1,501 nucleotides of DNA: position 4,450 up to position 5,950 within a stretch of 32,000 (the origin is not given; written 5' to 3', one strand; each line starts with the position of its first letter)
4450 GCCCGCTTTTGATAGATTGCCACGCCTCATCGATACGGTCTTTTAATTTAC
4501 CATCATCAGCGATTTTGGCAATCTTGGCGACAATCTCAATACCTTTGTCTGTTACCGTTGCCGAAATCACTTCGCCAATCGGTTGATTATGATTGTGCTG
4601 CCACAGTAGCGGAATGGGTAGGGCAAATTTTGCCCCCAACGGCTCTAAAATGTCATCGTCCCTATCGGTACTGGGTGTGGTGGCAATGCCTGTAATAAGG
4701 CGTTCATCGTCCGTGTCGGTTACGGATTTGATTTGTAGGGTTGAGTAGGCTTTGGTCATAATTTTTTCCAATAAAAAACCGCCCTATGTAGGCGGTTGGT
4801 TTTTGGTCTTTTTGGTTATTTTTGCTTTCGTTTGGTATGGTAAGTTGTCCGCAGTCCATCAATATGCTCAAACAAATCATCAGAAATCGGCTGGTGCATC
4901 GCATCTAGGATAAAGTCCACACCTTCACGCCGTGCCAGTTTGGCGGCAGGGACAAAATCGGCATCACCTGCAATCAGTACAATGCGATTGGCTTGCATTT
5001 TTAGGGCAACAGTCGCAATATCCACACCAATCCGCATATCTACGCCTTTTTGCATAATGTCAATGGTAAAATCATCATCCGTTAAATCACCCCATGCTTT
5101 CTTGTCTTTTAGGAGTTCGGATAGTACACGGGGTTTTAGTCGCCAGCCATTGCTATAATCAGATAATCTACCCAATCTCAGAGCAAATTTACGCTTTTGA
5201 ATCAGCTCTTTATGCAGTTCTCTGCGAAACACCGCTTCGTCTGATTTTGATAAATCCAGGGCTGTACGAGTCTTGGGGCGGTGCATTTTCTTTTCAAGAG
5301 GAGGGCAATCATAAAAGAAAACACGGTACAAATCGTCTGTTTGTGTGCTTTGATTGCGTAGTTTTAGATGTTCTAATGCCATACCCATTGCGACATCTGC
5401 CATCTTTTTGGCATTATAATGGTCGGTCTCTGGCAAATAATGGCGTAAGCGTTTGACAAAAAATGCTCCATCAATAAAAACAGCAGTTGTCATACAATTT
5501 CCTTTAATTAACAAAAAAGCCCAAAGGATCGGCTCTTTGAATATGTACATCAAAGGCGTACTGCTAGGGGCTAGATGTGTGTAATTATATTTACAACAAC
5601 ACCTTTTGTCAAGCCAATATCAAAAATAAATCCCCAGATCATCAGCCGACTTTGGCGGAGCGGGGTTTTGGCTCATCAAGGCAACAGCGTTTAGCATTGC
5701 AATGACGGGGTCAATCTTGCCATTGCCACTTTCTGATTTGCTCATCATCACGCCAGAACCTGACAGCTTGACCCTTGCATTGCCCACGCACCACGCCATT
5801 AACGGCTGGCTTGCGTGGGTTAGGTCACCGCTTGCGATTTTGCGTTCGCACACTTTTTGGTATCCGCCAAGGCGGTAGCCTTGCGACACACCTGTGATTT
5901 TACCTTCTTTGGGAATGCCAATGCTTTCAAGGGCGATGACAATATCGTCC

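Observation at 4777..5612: Self-contained NYN/LabA-like nuclease moron between terminase and prohead protease, intact while its neighbours decay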

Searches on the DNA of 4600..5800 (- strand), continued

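Call 94: search_with_rna_model(model_id=R1, sources=[L205, L206, L207], max_evalue=1, filters=off, show_alignments=3)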
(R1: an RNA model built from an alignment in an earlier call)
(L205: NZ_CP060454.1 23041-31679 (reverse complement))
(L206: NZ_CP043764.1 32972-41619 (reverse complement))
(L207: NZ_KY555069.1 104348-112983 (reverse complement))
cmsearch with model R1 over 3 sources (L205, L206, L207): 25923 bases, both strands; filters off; matches with E-value up to 1: 14.
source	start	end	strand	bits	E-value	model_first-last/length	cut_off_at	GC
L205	3913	3977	+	41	2.3e-13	1-67/67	no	0.6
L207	3914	3977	+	29.8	4.6e-09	1-67/67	no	0.53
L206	3870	3939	+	15.9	0.0011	1-67/67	no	0.31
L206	4747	4792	-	15.6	0.0015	1-67/67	no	0.26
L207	5691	5735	+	14.5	0.0037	1-67/67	no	0.51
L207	4728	4760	+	13.8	0.0075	1-67/67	no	0.58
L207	5232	5263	+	12.4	0.026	1-67/67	no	0.59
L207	284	314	-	10.7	0.11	1-67/67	no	0.52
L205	3049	3077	+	10.2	0.17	1-67/67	no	0.62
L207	3911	3974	-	10.1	0.19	1-67/67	no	0.55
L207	7535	7569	+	9.4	0.35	1-67/67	no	0.46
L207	6129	6161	+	9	0.5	1-67/67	no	0.58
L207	5819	5844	-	8.7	0.66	1-67/67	no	0.46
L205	1489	1527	-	8.4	0.9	1-67/67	no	0.51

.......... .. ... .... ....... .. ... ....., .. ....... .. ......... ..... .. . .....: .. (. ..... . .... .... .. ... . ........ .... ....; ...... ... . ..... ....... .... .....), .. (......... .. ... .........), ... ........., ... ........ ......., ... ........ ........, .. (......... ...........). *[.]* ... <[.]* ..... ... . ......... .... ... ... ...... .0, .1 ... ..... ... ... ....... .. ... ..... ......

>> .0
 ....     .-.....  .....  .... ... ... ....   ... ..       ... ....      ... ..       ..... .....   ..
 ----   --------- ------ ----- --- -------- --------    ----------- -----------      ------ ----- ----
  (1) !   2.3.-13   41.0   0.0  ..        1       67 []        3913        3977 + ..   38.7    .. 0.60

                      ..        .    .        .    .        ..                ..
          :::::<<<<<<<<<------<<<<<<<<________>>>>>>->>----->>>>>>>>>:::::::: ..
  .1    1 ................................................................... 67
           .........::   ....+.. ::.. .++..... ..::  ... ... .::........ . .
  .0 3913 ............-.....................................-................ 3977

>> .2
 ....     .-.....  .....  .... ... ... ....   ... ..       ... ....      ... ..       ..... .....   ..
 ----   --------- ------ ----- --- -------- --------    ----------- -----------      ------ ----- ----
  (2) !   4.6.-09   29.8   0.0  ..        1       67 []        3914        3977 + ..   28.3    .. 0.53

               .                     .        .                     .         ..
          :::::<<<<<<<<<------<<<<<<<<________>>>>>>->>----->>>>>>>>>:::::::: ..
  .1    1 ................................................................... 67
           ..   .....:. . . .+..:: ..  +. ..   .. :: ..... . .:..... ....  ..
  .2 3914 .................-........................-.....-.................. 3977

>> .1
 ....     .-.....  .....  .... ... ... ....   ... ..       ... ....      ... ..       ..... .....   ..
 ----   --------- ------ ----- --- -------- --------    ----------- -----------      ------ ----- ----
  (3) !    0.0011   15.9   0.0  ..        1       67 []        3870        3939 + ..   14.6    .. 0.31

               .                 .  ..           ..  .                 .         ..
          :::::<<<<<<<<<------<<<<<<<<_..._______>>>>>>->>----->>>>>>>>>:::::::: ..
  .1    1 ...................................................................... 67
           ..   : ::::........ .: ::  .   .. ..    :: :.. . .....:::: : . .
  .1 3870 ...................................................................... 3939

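Call 114: search_dna_similar(query=L004:5862-6846:+, collection=ecoli_genomes, mode=near, max_rows=8)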
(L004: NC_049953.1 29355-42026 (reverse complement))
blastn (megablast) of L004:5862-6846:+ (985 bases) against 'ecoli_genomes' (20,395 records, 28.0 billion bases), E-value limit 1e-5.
Records with a match: 276; places in all: 293; records where one place covers at least 80% of the query: 74.
Genomes with a match: 275 of 5426; with a place that covers at least 80% of the query: 74. Places per genome that has any: lowest 1, median 1, highest 3. On chromosomes: 292 places; on plasmids: 1.
Best place of each record, by identity: >=99% 275; 95-99% 1.
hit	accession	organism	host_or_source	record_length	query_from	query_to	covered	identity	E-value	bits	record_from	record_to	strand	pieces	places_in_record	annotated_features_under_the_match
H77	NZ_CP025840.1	Escherichia coli strain 214-4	Homo sapiens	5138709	1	985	100%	100.0%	0e+0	1820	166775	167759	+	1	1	hypothetical protein | NYN domain-containing protein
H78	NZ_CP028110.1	Escherichia coli O121 str. RM8352 strain RM8352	creek sediment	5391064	1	985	100%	100.0%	0e+0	1820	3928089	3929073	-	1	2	NYN domain-containing protein | hypothetical protein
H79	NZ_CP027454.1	Escherichia coli strain 2014C-4423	Homo sapiens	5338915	1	985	100%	100.0%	0e+0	1820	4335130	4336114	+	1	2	hypothetical protein | NYN domain-containing protein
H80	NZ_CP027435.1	Escherichia coli strain 2014C-3599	missing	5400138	1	985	100%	100.0%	0e+0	1820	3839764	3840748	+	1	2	PIN domain-containing protein | NYN domain-containing protein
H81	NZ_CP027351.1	Escherichia coli strain 2014C-3655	missing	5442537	1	985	100%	100.0%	0e+0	1820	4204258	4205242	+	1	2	hypothetical protein | NYN domain-containing protein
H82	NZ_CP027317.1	Escherichia coli strain 2015C-3107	Homo sapiens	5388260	1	985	100%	100.0%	0e+0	1820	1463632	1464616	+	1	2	hypothetical protein | NYN domain-containing protein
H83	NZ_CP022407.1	Escherichia coli O121:H19 strain 16-9255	Flour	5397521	1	985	100%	100.0%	0e+0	1820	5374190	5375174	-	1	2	NYN domain-containing protein | hypothetical protein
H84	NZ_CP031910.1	Escherichia coli O121:H19 strain FWSEC0006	Homo sapiens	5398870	1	985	100%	100.0%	0e+0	1820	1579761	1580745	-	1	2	NYN domain-containing protein | hypothetical protein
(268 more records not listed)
